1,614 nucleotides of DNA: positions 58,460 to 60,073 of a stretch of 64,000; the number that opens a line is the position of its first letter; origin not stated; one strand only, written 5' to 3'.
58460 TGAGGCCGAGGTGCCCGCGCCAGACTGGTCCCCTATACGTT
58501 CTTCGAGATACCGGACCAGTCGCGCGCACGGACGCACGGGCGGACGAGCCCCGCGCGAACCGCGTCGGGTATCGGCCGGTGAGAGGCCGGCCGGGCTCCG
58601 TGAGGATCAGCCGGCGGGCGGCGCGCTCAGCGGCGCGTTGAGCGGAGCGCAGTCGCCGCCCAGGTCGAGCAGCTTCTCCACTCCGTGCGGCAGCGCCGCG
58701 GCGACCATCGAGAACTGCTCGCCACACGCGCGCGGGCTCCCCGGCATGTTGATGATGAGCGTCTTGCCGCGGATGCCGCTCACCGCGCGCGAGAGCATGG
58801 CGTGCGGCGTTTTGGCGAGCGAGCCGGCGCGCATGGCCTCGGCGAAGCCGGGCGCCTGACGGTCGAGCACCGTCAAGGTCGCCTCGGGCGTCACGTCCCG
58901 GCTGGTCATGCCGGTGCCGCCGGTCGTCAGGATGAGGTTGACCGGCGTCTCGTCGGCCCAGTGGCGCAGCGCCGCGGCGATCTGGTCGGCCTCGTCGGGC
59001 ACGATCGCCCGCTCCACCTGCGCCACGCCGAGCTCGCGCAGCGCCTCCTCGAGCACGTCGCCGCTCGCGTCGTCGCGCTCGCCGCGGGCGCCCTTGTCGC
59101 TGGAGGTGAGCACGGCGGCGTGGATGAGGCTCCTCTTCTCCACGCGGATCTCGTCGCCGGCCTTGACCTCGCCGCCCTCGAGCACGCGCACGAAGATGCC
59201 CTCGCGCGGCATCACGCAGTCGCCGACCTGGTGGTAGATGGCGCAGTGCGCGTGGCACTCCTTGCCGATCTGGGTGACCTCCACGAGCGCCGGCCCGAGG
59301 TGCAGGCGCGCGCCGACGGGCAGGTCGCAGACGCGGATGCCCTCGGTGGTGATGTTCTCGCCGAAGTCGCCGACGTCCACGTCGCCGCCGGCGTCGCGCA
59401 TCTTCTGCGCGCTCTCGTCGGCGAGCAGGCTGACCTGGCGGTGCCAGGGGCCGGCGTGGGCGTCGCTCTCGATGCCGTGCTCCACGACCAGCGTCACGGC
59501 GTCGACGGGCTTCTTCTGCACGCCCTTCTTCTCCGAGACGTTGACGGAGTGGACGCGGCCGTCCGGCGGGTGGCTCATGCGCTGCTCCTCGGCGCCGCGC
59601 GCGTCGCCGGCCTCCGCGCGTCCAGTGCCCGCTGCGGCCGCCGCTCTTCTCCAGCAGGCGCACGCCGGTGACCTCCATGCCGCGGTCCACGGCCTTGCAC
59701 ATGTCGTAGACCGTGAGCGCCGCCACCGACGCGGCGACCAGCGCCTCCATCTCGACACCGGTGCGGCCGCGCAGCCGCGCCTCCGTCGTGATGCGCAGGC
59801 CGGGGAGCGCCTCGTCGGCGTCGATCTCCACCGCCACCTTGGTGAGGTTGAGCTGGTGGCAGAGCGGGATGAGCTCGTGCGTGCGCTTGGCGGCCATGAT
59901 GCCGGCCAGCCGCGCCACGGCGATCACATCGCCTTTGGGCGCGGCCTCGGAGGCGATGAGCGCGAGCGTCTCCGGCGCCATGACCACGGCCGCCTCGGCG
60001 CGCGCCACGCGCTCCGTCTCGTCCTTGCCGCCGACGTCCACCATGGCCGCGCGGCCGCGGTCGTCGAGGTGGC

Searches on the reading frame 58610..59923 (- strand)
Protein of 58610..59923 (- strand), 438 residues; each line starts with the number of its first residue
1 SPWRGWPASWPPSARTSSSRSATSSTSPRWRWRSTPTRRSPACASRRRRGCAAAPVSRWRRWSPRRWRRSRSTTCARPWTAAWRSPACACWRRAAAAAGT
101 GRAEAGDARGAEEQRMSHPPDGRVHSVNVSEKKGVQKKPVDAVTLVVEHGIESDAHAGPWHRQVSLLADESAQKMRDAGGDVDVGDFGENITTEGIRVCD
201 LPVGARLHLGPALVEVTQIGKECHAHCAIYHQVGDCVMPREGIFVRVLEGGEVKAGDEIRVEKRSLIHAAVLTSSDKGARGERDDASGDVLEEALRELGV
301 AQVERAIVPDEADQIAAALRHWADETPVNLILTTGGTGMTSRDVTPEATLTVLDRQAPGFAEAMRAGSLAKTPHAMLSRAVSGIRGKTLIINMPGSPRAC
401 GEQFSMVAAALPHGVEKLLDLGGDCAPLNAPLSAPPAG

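Call 67: search_protein_families(library=pfam, proteins=[window:58610-59923:-], max_evalue=0.00001)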
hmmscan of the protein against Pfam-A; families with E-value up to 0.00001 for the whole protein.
window:58610-59923:- (438 aa): 2 families
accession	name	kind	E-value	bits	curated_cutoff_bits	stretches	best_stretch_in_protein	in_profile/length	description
PF00994.29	MoCF_biosynth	-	1.5e-31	109.5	26.6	1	270-411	1-142/144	Probable molybdopterin binding domain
PF03473.23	MOSC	-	9.6e-14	51.9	22.7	1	155-260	3-120/120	MOSC domain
